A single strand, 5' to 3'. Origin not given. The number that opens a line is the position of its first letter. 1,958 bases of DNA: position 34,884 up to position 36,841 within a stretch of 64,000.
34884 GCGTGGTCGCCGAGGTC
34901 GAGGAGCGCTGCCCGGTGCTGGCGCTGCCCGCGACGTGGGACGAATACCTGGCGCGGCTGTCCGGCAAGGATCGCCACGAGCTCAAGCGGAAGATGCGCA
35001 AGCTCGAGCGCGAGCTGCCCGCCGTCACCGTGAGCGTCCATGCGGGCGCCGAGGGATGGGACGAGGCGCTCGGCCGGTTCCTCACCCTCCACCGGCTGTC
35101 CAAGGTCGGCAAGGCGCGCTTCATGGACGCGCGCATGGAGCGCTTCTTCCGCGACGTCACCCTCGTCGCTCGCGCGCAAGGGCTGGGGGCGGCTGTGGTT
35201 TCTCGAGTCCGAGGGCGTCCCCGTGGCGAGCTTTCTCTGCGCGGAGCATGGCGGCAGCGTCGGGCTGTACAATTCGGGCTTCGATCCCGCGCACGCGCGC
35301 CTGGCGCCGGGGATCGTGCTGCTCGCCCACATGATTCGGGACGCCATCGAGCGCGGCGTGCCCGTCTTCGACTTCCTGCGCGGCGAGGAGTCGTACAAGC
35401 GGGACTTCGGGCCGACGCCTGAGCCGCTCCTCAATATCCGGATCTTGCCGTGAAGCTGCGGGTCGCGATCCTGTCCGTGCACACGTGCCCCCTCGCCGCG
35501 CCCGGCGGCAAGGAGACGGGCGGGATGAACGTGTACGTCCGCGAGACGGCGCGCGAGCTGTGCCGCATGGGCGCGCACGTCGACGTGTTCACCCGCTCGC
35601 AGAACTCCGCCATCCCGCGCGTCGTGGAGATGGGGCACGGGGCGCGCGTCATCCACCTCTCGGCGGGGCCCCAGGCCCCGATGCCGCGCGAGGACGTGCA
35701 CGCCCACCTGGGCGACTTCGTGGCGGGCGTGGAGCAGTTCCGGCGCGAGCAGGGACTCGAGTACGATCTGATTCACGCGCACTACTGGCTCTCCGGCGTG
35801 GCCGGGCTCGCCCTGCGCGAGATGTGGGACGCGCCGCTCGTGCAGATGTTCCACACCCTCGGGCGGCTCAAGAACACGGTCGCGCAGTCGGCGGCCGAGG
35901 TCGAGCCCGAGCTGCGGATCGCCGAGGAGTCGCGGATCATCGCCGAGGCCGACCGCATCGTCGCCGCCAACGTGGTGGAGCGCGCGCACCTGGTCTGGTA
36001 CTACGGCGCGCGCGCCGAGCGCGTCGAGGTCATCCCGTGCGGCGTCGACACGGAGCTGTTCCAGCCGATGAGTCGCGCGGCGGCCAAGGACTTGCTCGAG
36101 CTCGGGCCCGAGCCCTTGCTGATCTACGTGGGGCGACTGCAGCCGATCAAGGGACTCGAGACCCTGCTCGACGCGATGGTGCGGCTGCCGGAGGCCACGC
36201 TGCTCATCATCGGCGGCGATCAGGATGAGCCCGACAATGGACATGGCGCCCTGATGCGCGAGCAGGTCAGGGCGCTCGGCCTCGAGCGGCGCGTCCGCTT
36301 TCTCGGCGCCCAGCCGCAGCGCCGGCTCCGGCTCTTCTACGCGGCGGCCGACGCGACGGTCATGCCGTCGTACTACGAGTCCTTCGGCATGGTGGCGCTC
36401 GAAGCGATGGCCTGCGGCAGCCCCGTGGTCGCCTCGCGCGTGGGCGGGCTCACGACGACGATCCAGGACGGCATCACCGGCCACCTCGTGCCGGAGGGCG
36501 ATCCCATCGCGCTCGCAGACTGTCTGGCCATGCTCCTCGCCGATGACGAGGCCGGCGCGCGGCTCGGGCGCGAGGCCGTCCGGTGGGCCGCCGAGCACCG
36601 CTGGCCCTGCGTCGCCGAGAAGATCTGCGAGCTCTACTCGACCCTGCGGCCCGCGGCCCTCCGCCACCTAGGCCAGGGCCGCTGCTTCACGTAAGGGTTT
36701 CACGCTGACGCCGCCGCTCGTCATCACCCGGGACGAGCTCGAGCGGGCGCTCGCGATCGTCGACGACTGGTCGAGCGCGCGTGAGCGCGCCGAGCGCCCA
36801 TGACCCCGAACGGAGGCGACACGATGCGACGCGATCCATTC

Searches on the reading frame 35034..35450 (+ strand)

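Call 31: search_protein_families(library=pfam, proteins=[window:35034-35450:+], max_evalue=0.0001)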
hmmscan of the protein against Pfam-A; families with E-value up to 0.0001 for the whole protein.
window:35034-35450:+ (139 aa): 1 family
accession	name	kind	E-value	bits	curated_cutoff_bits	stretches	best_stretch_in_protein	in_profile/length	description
PF13480.13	Acetyltransf_6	-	1.6e-23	83.9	22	1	45-123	65-143/143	Acetyltransferase (GNAT) domain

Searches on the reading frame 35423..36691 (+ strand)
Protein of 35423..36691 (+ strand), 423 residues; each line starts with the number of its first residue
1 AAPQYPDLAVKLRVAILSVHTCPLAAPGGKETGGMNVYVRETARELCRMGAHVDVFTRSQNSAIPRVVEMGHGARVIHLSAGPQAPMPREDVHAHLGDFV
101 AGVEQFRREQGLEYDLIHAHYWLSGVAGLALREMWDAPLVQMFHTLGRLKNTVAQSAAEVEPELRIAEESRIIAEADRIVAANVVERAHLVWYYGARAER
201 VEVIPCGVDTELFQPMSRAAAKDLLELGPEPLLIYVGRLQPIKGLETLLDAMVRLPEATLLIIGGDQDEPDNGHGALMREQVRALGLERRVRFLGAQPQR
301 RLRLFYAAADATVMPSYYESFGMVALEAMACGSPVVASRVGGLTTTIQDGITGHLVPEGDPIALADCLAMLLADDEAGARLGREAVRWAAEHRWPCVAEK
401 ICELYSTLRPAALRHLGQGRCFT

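Call 31: search_protein_families(library=pfam, proteins=[window:35423-36691:+], max_evalue=0.0001)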
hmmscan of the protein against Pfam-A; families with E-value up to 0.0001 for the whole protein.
window:35423-36691:+ (423 aa): 6 families
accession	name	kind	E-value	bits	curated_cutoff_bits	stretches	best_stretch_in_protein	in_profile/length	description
PF00534.26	Glycos_transf_1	-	6.5e-39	133.6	26.4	1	226-385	11-169/172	Glycosyl transferases group 1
PF13692.12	Glyco_trans_1_4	-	1.3e-35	123.2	27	1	231-374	2-142/142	Glycosyl transferases group 1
PF13439.12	Glyco_transf_4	-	1.5e-27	97.1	28.5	1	33-211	2-169/170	Glycosyltransferase Family 4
PF13579.12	Glyco_trans_4_4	-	4.9e-25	89.2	29.7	1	33-207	1-158/158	Glycosyl transferase 4-like domain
PF20706.3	GT4-conflict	-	1.3e-19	70.9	26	1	29-354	8-327/385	Family 4 Glycosyltransferase in conflict systems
PF13524.12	Glyco_trans_1_2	-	5.2e-07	30.2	25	1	248-402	5-143/144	Glycosyl transferase-like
